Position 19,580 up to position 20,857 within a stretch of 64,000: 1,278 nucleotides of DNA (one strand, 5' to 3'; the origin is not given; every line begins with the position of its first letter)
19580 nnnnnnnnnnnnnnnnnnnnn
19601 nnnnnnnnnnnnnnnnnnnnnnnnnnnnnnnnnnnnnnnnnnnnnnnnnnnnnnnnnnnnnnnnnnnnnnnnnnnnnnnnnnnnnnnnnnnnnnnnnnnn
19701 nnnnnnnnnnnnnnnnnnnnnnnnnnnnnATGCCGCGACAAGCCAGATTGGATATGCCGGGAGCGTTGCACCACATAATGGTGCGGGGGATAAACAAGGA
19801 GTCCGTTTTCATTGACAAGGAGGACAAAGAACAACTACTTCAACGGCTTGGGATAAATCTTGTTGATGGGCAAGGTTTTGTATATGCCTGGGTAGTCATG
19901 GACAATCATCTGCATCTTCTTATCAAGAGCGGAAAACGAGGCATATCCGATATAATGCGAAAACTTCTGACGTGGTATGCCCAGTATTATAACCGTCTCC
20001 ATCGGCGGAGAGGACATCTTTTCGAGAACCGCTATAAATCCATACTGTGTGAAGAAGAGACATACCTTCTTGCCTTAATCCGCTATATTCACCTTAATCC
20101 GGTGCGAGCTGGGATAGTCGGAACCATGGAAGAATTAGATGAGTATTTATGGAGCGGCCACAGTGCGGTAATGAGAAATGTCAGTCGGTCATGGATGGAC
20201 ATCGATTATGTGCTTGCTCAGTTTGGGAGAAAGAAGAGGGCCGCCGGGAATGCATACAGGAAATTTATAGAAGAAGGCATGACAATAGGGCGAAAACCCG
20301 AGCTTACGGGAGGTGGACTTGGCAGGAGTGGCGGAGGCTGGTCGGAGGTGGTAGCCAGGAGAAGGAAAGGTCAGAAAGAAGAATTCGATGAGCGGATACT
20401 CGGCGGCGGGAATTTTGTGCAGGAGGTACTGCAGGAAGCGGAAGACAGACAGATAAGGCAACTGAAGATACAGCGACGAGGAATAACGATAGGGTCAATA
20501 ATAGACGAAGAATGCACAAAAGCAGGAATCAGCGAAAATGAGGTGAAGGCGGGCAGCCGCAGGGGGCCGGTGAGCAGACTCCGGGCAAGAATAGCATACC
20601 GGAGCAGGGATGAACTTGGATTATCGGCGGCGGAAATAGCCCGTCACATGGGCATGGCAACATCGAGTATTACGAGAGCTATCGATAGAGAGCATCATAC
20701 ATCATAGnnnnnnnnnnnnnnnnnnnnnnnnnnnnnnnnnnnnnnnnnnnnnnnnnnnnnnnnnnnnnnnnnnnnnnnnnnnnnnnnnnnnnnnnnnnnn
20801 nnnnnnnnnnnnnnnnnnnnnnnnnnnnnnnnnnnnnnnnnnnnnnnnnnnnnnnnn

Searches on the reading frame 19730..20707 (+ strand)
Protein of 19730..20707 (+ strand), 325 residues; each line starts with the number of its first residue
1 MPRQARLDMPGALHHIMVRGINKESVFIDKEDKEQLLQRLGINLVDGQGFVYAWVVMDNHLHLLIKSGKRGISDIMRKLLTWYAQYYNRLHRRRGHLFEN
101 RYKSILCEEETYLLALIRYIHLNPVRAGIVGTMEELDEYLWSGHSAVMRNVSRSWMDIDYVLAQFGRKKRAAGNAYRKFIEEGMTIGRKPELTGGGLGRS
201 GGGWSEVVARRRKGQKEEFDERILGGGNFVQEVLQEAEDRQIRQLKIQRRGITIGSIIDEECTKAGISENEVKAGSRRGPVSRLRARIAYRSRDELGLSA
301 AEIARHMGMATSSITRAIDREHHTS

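Call 5: search_protein_families(library=pfam, proteins=[window:19730-20707:+], max_evalue=1)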
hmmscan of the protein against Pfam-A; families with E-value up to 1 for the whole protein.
window:19730-20707:+ (325 aa): 10 families
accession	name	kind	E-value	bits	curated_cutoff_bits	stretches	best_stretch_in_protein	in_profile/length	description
PF01797.21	Y1_Tnp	-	5.1e-10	40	23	1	14-121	7-119/121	Transposase IS200 like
PF13384.12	HTH_23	-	2.9e-05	24.2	24.6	1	282-320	4-40/50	Homeodomain-like domain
PF08299.17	Bac_DnaA_C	-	0.00089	19.7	31.5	1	256-319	3-67/69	Bacterial dnaA protein helix-turn-helix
PF08281.18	Sigma70_r4_2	-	0.0018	18.3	25.7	1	285-318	14-47/54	Sigma-70, region 4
PF12802.13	MarR_2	-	0.019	15.6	27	1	297-320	20-43/61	MarR family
PF01047.28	MarR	-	0.021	15.1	24.6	1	297-320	17-40/59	MarR family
PF13936.12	HTH_38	-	0.036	14.3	27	1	297-320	20-43/44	Helix-turn-helix domain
PF03418.19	Peptidase_A25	-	0.039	13.3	27.8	1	147-195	228-276/353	Germination protease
PF13542.12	HTH_Tnp_ISL3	-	0.086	12.8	27.4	1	283-320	15-49/51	Helix-turn-helix domain of transposase family ISL3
PF13560.12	HTH_31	-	0.21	12.4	27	1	291-316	8-33/64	Helix-turn-helix domain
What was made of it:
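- Checked: Gene 3 (19730-20707): Y1_Tnp, E 5e-10 (call 5).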

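Call 10: search_protein_families(library=ncbifam, proteins=[window:19730-20707:+], max_evalue=1)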
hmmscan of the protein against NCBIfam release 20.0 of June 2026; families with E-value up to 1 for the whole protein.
window:19730-20707:+ (325 aa): 2 families
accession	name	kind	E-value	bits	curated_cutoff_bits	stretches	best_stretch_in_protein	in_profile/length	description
NF047646.1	REP_Tyr_transpos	equivalog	2.1e-18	66.6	80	1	4-135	2-142/146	REP-associated tyrosine transposase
TIGR00362.1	DnaA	equivalog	0.047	12.7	343.9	1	242-314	335-409/437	chromosomal replication initiator protein DnaA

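Call 11: search_protein_families(library=padloc, proteins=[window:19730-20707:+], max_evalue=1)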
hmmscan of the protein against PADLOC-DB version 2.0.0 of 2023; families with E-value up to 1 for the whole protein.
window:19730-20707:+ (325 aa): 0 families

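Call 36: search_protein_families(library=phrogs, proteins=[window:19730-20707:+], max_evalue=1)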
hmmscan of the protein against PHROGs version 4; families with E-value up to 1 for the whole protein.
window:19730-20707:+ (325 aa): 6 families
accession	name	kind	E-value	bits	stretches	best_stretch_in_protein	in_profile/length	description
phrog_1373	-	transcription regulation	0.022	15.7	1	291-322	70-101/166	transcriptional regulator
phrog_33845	-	unknown function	0.04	15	1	20-54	16-47/63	-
phrog_664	-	DNA, RNA and nucleotide metabolism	0.043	14.6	1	267-320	64-123/210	DNA binding protein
phrog_11138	-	unknown function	0.19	13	1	296-320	106-130/142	-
phrog_2328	-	transcription regulation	0.2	12.5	1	283-321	15-52/128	transcriptional repressor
phrog_4583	-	transcription regulation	0.29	12.2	0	297-321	23-47/81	transcriptional repressor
